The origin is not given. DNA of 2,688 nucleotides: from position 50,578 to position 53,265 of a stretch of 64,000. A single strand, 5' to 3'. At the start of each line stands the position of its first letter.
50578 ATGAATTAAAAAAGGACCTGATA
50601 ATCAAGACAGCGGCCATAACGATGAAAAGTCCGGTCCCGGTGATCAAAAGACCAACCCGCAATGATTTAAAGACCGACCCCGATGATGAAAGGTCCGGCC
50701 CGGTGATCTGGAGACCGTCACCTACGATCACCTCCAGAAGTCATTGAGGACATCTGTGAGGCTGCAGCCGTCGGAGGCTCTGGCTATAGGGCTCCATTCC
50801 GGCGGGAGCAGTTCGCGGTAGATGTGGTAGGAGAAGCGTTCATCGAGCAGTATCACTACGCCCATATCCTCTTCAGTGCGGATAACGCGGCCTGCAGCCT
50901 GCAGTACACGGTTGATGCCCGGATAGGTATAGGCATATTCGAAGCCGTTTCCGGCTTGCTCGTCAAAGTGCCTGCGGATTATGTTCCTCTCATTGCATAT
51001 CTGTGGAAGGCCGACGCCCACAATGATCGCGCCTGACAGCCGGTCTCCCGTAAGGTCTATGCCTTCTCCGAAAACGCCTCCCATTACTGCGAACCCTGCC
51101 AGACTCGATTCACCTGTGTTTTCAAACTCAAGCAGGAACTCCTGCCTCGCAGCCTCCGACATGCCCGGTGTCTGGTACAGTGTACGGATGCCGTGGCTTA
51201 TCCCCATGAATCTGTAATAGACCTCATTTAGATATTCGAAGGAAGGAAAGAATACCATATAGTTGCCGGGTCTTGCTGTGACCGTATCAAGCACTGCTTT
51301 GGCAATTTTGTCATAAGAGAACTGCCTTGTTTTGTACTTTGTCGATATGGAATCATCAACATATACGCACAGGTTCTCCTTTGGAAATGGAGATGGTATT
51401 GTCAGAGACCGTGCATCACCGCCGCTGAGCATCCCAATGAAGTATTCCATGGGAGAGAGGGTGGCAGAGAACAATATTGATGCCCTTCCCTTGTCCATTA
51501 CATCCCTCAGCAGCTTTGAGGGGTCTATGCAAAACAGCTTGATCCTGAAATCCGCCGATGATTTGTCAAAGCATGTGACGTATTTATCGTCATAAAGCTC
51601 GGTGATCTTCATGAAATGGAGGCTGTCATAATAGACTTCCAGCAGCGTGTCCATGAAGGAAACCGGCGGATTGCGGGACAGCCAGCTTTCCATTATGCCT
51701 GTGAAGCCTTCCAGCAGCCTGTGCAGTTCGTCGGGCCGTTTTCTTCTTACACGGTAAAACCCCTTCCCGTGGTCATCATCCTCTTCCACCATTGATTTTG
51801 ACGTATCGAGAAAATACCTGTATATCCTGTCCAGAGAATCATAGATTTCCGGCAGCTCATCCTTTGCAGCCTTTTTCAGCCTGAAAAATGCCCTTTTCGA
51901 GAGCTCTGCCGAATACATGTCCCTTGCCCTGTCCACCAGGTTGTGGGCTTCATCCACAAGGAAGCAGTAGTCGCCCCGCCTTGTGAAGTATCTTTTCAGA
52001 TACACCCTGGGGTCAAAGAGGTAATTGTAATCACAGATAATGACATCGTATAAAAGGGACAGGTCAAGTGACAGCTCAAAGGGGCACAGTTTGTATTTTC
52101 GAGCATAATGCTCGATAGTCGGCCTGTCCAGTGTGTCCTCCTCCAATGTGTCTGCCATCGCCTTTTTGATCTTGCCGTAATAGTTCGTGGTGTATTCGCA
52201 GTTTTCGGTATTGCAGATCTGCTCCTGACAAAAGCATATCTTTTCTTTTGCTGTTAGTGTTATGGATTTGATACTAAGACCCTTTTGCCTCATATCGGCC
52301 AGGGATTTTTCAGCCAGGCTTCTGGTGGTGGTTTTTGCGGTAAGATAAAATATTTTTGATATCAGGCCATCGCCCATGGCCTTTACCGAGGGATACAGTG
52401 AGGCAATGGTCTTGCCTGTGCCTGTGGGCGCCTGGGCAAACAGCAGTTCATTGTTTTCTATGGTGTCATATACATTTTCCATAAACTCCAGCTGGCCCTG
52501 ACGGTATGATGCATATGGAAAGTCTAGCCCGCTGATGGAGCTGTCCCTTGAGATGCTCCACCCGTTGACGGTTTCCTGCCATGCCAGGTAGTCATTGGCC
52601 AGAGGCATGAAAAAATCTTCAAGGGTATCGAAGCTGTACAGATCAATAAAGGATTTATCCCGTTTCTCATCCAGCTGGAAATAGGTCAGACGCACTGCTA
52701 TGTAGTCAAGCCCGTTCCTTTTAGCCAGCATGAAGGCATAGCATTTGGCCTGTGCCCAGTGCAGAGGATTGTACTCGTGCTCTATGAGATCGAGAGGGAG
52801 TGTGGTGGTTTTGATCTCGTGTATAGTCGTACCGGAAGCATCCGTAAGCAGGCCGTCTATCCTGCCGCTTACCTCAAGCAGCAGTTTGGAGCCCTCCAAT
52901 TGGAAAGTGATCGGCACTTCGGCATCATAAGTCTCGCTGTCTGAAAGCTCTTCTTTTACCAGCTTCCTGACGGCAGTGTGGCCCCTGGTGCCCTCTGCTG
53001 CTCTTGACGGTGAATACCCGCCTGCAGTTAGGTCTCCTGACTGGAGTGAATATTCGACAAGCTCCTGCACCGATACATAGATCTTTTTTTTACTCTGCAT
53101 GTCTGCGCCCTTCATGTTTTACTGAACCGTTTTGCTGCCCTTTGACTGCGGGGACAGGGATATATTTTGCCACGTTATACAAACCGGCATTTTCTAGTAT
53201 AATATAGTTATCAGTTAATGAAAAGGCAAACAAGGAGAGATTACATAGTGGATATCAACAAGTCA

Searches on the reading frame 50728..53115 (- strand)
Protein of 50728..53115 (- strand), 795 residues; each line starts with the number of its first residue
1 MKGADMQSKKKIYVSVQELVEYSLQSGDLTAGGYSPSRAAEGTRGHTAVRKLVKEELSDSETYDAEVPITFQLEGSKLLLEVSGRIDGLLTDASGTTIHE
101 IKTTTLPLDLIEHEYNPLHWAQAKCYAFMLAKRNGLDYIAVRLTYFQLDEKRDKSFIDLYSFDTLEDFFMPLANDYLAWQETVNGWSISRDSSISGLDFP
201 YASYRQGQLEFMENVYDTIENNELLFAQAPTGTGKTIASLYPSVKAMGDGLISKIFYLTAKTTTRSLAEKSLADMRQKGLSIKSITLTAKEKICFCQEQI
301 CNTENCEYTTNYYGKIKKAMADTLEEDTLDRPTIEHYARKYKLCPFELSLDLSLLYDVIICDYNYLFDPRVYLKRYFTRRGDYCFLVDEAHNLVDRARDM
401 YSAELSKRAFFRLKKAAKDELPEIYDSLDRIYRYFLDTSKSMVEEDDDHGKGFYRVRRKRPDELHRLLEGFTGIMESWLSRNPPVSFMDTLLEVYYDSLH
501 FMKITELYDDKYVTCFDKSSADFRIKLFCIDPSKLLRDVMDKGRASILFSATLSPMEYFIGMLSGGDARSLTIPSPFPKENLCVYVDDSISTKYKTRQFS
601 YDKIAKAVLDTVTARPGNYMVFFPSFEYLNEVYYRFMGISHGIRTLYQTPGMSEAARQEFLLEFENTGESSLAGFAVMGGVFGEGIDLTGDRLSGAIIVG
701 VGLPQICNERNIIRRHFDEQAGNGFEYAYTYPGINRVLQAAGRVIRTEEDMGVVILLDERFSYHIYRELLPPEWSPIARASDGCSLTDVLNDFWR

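Call 51: search_protein_families(library=pfam, proteins=[window:50728-53115:-], max_evalue=0.001)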
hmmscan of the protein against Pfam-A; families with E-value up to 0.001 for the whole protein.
window:50728-53115:- (795 aa): 7 families
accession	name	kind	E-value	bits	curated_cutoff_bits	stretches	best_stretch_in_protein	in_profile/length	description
PF13307.12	Helicase_C_2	-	7.7e-40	137.1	25.3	1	609-776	2-169/170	Helicase C-terminal domain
PF06733.21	DEAD_2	-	5.7e-14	52.6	21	1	290-408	54-170/172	DEAD_2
PF06777.17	HBB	-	1.3e-11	44.9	30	1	481-596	84-190/190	Helical and beta-bridge domain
PF00270.35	DEAD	-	9.7e-07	29.1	26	1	214-284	6-76/167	DEAD/DEAH box helicase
PF12705.13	PDDEXK_1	-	1.4e-05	25.6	22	1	44-154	88-195/247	PD-(D/E)XK nuclease superfamily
PF04851.21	ResIII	-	7.7e-05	23.1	22.5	1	204-396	4-140/164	Type III restriction enzyme, res subunit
PF02562.22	PhoH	-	0.0003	20.8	27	1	214-258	11-55/205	PhoH-like protein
